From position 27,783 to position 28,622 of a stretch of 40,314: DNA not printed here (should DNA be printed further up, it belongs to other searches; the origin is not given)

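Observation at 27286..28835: A 1.5-kb accessory insert between two convergent housekeeping operons, and the best candidate for an undescribed module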

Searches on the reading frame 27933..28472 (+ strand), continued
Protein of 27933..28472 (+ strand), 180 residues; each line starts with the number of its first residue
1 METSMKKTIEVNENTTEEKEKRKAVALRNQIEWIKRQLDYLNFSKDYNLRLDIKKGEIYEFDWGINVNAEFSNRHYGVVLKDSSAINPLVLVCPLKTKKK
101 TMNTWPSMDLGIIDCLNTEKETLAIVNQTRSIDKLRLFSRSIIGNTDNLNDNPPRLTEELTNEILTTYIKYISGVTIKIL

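Call 33: search_solved_structures(query=A3, max_evalue=1, show_alignments=2)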
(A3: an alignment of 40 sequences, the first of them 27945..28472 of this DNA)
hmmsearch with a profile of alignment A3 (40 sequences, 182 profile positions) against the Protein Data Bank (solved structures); distinct sequences matched with E-value up to 1: 9.
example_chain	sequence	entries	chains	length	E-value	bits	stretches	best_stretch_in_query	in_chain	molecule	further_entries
4hke_A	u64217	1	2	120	0.0018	20.9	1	56-143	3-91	Addiction module toxin component PemK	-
7bxy_A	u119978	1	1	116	0.0018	20.9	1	56-143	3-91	mRNA interferase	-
2mf2_A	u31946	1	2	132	0.0048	19.5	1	52-152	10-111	mRNA interferase MazF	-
4mzm_A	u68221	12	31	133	0.0048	19.5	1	52-152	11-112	mRNA interferase MazF | MazF mRNA interferase | Endoribonuclease MazF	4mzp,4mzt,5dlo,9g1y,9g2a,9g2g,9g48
4mdx_A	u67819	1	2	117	0.011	18.2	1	56-145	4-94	mRNA interferase EndoA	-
4of1_A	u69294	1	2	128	0.012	18.1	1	86-153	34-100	mRNA interferase MazF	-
1ne8_A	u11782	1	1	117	0.013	18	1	56-145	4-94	conserved hypothetical protein YDCE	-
4me7_A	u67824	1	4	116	0.014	17.9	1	56-145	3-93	mRNA interferase EndoA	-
6tdu_AN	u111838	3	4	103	0.35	13.4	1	8-44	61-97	inhibitor of F1 (IF1)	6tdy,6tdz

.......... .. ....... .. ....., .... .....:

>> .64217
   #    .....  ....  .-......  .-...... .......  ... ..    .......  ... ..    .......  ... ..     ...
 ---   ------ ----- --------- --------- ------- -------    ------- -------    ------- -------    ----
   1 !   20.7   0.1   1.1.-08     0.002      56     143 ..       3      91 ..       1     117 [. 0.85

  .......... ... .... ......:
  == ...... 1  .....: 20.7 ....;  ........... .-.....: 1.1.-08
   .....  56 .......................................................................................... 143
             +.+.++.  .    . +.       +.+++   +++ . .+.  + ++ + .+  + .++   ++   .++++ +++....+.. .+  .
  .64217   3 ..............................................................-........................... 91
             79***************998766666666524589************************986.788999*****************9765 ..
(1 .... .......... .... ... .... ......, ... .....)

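Call 41: predict_structure(alignment_id=A3)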
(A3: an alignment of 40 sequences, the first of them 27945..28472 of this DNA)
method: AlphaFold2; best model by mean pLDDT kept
length: 176 residues; sequences in the alignment: 40
mean_pLDDT: 80.7   pTM: 0.73
mean pLDDT of the five models: 80.7, 77.5, 74.1, 73.8, 72.7
residues with pLDDT >= 90: 57; 70-90: 82; 50-70: 25; < 50: 12
segments of 3 or more residues with pLDDT < 50: 1-8, 174-176
pLDDT, mean of each block of 10 residues (from residue 1): 44 82 87 87 85 91 67 93 92 77 87 85 91 72 63 94 91 51
secondary structure, 60 per line:
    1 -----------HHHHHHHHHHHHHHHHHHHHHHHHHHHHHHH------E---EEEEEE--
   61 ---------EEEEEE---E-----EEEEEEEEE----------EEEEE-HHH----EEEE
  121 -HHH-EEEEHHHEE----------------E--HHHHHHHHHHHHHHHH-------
elements in order: H12-42 E53-58 E70-75 E85-93 E104-108 E117-120 E126-129 H154-169

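Call 46: fold_search(model_id=the predicted structure, library=pdb)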
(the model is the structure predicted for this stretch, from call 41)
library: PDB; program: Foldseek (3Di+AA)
matches with E <= 10: 281; with E <= 0.001: 49
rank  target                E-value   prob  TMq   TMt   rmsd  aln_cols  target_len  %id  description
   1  4mzp_B                8.4e-06  1.00  0.52  0.76   2.9       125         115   14  MazF from S. aureus crystal form III, C2221, 2.7 A (released 2014-05-21)
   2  7bxy                  8.4e-06  1.00  0.52  0.75   3.2       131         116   17  mRNA interferase from Bacillus cereus (released 2021-04-28)
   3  2mf2_MODEL_1_A        9.4e-06  1.00  0.53  0.68   2.7       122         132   15  Structural and biophysical characterization of the mRNA interferase SaMazF from Staphylococcus aureus. (released 2014-05-21)
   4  4mzp_C                1.1e-05  1.00  0.52  0.77   2.9       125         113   14  MazF from S. aureus crystal form III, C2221, 2.7 A (released 2014-05-21)
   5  4mzp_A                1.4e-05  1.00  0.52  0.77   2.9       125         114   14  MazF from S. aureus crystal form III, C2221, 2.7 A (released 2014-05-21)
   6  4hke_A                1.4e-05  1.00  0.52  0.72   3.5       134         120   16  Crystal Structure of MoxT of Bacillus anthracis (released 2013-11-13)
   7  9g2a_B                1.7e-05  1.00  0.49  0.72   3.4       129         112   15  Staphylococcus aureus MazF in complex with nanobody 4 (released 2024-07-17)
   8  9g7k_E                2.1e-05  1.00  0.52  0.74   3.0       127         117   16  Staphylococcus aureus MazF in complex with Nanobody 12 (released 2024-07-31)
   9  4mzm_A                2.2e-05  1.00  0.52  0.76   2.8       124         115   15  MazF from S. aureus crystal form I, P212121, 2.1 A (released 2014-05-28)
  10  4mzp_E                2.2e-05  1.00  0.50  0.76   3.2       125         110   14  MazF from S. aureus crystal form III, C2221, 2.7 A (released 2014-05-21)
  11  4mdx_A                2.8e-05  1.00  0.50  0.73   3.3       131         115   18  Crystal structure of Bacillus subtilis MazF in complex with RNA (released 2013-10-23)
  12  1ne8                  3.0e-05  1.00  0.50  0.72   3.9       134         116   19  YDCE protein from Bacillus subtilis (released 2003-01-14)
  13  5hkc_A                3.1e-05  1.00  0.52  0.76   3.0       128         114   16  Crystal structure of M. tuberculosis MazF-mt3 T52D-F62D mutant in complex with 8-mer RNA (released 2017-01-18)
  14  9g7k_B                3.1e-05  1.00  0.48  0.68   4.5       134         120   16  Staphylococcus aureus MazF in complex with Nanobody 12 (released 2024-07-31)
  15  9g7k_A                3.3e-05  1.00  0.52  0.73   2.9       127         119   16  Staphylococcus aureus MazF in complex with Nanobody 12 (released 2024-07-31)
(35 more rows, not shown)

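Call 56: search_dna_similar(query=window:27945-28472:+, collection=phages, mode=protein, max_evalue=0.001, max_rows=15)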
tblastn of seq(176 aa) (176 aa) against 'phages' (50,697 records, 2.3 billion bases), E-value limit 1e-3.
Records with a match: 20; places in all: 20; records where one place covers at least 80% of the query: 0.
Best place of each record, by identity: <60% 20.
By first word of the organism name: Staphylococcus 20.
By host as written in the record: Staphylococcus aureus 11; Staphylococcus aureus Sa345 2; Staphylococcus aureus IME1361 2; - 1; Staphylococcus aureus NAS_OP_042 1; Staphylococcus aureus SH100 1; Staphylococcus sp. 1; methicillin-resistant Staphylococcus aureus 1.
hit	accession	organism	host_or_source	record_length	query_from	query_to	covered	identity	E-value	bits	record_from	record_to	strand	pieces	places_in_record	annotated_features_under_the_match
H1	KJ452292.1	Staphylococcus phage 23MRA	Staphylococcus aureus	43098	49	95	27%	47.9%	3e-4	46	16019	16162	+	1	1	hypothetical protein (x2)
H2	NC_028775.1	Staphylococcus phage 23MRA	Staphylococcus aureus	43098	49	95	27%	47.9%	3e-4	46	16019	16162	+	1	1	antitoxin mazE-like | hypothetical protein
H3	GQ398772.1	Staphylococcus phage P954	Staphylococcus aureus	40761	49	95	27%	47.9%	3e-4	46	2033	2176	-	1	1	hypothetical protein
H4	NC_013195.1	Staphylococcus phage P954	Staphylococcus aureus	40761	49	95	27%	47.9%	3e-4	46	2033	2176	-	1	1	antitoxin mazE-like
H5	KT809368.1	Staphylococcus phage P282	Staphylococcus aureus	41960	49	95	27%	47.9%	3e-4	46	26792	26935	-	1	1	hypothetical protein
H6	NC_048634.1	Staphylococcus phage P282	Staphylococcus aureus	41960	49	95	27%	47.9%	3e-4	46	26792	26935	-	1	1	antitoxin mazE-like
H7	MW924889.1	Staphylococcus phage vB_StaphS-IVBph354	Staphylococcus aureus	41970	49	95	27%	47.9%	3e-4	46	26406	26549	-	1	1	toxin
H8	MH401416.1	Staphylococcus phage SA345ruMSSAST8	Staphylococcus aureus Sa345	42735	49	95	27%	47.9%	3e-4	46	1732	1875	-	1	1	hypothetical protein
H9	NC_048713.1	Staphylococcus phage SA345ruMSSAST8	Staphylococcus aureus Sa345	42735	49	95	27%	47.9%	3e-4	46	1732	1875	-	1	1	antitoxin mazE-like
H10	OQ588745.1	Staphylococcus phage SauPS-28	Staphylococcus aureus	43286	49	95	27%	47.9%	3e-4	46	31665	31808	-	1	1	toxin-antitoxin system, toxin component, MazF family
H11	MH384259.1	Staphylococcus phage SA1014ruMSSAST7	Staphylococcus aureus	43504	49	95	27%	47.9%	3e-4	46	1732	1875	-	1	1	hypothetical protein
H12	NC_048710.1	Staphylococcus phage SA1014ruMSSAST7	Staphylococcus aureus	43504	49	95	27%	47.9%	3e-4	46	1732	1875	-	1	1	antitoxin mazE-like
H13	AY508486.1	Staphylococcus phage 77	-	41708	49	95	27%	47.9%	4e-4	46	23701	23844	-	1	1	77ORF017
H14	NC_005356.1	Staphylococcus phage 77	Staphylococcus aureus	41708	49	95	27%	47.9%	4e-4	46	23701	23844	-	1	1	antitoxin mazE-like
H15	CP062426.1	Staphylococcus phage ECel-2020k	Staphylococcus aureus NAS_OP_042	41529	49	95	27%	47.9%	4e-4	45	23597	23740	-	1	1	record has no annotation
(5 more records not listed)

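Call 57: search_dna_similar(query=window:27945-28472:+, collection=plasmids, mode=protein, max_evalue=0.001, max_rows=15)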
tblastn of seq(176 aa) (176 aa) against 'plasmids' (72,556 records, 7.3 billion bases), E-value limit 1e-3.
Records with a match: 8; places in all: 9; records where one place covers at least 80% of the query: 0.
Best place of each record, by identity: <60% 8.
By first word of the organism name: Bacillus 3; Natranaerobius 2; Sutcliffiella 1; Rummeliibacillus 1; Fusobacterium 1.
By predicted mobility (MOB-suite, as given by PLSDB): non-mobilizable 7; mobilizable 1.
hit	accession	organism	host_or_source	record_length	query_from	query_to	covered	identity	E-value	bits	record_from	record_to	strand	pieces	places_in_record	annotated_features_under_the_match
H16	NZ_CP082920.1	Sutcliffiella horikoshii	cell culture,water from a container for ...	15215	27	134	61%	36.8%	7e-11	67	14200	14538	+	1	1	type II toxin-antitoxin system PemK/MazF family toxin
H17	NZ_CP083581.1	Bacillus sp. PM8313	Pagrus major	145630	27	134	61%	36.8%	3e-10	65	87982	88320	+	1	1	type II toxin-antitoxin system PemK/MazF family toxin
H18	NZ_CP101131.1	Bacillus sp. KRF7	Sebastes schlegelii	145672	27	134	61%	36.8%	3e-10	65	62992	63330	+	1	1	type II toxin-antitoxin system PemK/MazF family toxin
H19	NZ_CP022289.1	Bacillus subtilis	whole organism,mushroom substrate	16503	27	134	61%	35.1%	2e-10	66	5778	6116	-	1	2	type II toxin-antitoxin system PemK/MazF family toxin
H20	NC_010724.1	Natranaerobius thermophilus JW/NM-WN-LF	-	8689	25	134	63%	32.5%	1e-7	57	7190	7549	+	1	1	type II toxin-antitoxin system PemK/MazF family toxin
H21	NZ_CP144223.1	Natranaerobius thermophilus JW/NM-WN-LF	-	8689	25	134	63%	32.5%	1e-7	57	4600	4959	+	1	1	type II toxin-antitoxin system PemK/MazF family toxin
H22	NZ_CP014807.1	Rummeliibacillus stabekisii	bacterium,soil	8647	49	134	49%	41.1%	2e-10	66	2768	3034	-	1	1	type II toxin-antitoxin system PemK/MazF family toxin | hypothetical protein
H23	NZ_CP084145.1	Fusobacterium animalis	-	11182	46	142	55%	35.1%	1e-8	61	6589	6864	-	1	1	type II toxin-antitoxin system PemK/MazF family toxin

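Call 60: get_annotated_region(hit=H19, flank=2500)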
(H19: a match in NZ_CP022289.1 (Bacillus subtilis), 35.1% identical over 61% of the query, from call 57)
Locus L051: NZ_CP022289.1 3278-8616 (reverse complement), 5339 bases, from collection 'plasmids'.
description: Bacillus subtilis strain SX01705 plasmid pSX01705-2, complete sequence
organism: Bacillus subtilis (NCBI taxid 1423)
taxonomy: Bacteria; Bacillota; Bacilli; Bacillales; Bacillaceae; Bacillus; Bacillus subtilis
host: -; source: whole organism,mushroom substrate; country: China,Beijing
typing (MOB-suite, as given by PLSDB): mobilizable; replicon Col(SD853); relaxase MOBV,MOBV
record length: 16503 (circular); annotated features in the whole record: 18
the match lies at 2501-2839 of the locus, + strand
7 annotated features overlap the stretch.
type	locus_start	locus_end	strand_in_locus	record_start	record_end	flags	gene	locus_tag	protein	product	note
CDS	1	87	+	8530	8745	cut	-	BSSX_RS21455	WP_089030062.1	hypothetical protein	-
CDS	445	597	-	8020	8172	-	-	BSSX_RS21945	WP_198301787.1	hypothetical protein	-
CDS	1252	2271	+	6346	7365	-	-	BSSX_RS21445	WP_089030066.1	protein rep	-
CDS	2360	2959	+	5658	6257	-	-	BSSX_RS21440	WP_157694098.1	type II toxin-antitoxin system PemK/MazF family toxin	-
CDS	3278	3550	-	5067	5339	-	-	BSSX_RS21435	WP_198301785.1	hypothetical protein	-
CDS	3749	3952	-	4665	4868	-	-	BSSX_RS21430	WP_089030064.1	hypothetical protein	-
CDS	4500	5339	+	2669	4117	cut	mobV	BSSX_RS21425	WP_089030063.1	MobV family relaxase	GO:0006310 - DNA recombination [Evidence IEA]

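Call 61: get_annotated_region(hit=H20, flank=2500)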
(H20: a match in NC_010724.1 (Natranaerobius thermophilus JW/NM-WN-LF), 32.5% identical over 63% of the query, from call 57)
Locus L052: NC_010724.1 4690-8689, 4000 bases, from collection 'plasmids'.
description: Natranaerobius thermophilus JW/NM-WN-LF plasmid pNTHE02, complete sequence
organism: Natranaerobius thermophilus JW/NM-WN-LF (NCBI taxid 457570)
taxonomy: Bacteria; Bacillota; Clostridia; Natranaerobiales; Natranaerobiaceae; Natranaerobius; Natranaerobius thermophilus; Natranaerobius thermophilus JW/NM-WN-LF
host: -; source: -; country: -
typing (MOB-suite, as given by PLSDB): non-mobilizable; replicon rep_cluster_399
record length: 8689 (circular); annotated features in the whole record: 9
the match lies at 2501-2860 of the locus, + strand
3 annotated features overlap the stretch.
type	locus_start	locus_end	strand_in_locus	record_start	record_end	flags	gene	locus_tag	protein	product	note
CDS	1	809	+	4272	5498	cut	iscB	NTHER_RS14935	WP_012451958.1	RNA-guided endonuclease IscB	-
CDS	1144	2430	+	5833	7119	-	-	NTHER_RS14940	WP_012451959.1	replication protein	-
CDS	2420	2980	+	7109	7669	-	-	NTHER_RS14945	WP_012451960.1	type II toxin-antitoxin system PemK/MazF family toxin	-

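Call 62: get_annotated_region(hit=H4, flank=2000)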
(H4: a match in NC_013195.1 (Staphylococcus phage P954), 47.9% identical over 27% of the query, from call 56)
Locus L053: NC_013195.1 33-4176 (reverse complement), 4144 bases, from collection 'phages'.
description: Staphylococcus phage P954, complete genome.
organism: Staphylococcus phage P954 (NCBI taxid 668618)
taxonomy: Viruses; Duplodnaviria; Heunggongvirae; Uroviricota; Caudoviricetes; Bronfenbrennervirinae; Biseptimavirus; Biseptimavirus P954
host: Staphylococcus aureus; source: -; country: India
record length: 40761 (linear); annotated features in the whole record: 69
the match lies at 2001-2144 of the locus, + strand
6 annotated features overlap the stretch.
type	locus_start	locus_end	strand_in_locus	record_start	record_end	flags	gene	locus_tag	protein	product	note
CDS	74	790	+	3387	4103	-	-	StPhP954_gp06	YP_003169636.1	transcriptional regulator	P954orf06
CDS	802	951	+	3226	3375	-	-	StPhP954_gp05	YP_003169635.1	hypothetical protein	P954orf05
CDS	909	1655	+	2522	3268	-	-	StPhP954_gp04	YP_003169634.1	HIRAN domain-containing protein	P954orf04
CDS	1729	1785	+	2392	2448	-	-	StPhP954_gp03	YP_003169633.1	hypothetical protein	P954orf03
CDS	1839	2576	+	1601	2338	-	-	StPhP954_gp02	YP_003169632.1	antitoxin mazE-like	P954orf02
CDS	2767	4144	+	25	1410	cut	-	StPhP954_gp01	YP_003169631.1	integrase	P954orf01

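Call 79: find_encoding_contigs(protein=P0122, flank=3000, max_places=3)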
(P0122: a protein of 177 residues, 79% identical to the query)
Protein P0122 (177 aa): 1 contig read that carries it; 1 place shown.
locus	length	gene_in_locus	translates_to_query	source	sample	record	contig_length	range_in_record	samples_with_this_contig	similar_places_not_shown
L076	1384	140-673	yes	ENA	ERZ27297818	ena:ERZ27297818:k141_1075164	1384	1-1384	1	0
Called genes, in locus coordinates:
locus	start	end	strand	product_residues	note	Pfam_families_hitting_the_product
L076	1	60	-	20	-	?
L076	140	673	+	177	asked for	PF02452:PemK_toxin (weak)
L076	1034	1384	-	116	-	?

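Call 80: find_encoding_contigs(protein=P0128, flank=4000, max_places=2)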
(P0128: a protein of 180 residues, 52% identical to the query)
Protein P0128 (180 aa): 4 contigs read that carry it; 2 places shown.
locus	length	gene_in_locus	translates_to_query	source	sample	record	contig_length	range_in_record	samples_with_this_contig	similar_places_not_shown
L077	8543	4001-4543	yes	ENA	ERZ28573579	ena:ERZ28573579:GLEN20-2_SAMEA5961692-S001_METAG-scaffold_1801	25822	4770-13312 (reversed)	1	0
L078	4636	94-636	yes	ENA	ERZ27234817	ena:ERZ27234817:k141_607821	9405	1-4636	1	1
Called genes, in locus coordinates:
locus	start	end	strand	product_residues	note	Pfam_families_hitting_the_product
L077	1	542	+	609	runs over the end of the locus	PF13292:DXP_synthase_N, PF00456:Transketolase_N (faint), PF02779:Transket_pyr, PF02780:Transketolase_C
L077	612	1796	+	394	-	PF00817:IMS, PF11798:IMS_HHH, PF11799:IMS_C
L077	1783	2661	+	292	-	PF02899:Phage_int_SAM_1, PF13495:Phage_int_SAM_4 (weak), PF00589:Phage_integrase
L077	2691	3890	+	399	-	PF01676:Metalloenzyme, PF00884:Sulfatase (faint)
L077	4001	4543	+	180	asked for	PF02452:PemK_toxin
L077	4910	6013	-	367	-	PF01467:CTP_transf_like, PF08668:HDOD (weak), PF01966:HD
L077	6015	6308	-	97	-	PF01985:CRS1_YhbY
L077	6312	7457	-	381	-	PF21516:YqeH-like_C (weak)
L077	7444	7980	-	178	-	PF09419:PGP_phosphatase (faint), PF00702:Hydrolase (weak), PF13419:HAD_2, PF08282:Hydrolase_3 (faint), PF13242:Hydrolase_like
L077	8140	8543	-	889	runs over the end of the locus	PF00521:DNA_topoisoIV, PF03989:DNA_gyraseA_C (faint)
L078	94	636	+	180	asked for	PF02452:PemK_toxin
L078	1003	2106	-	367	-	PF01467:CTP_transf_like, PF08668:HDOD (weak), PF01966:HD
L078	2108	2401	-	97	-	PF01985:CRS1_YhbY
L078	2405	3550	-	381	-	PF21516:YqeH-like_C (weak)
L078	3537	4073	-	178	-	PF09419:PGP_phosphatase (faint), PF00702:Hydrolase (weak), PF13419:HAD_2, PF08282:Hydrolase_3 (faint), PF13242:Hydrolase_like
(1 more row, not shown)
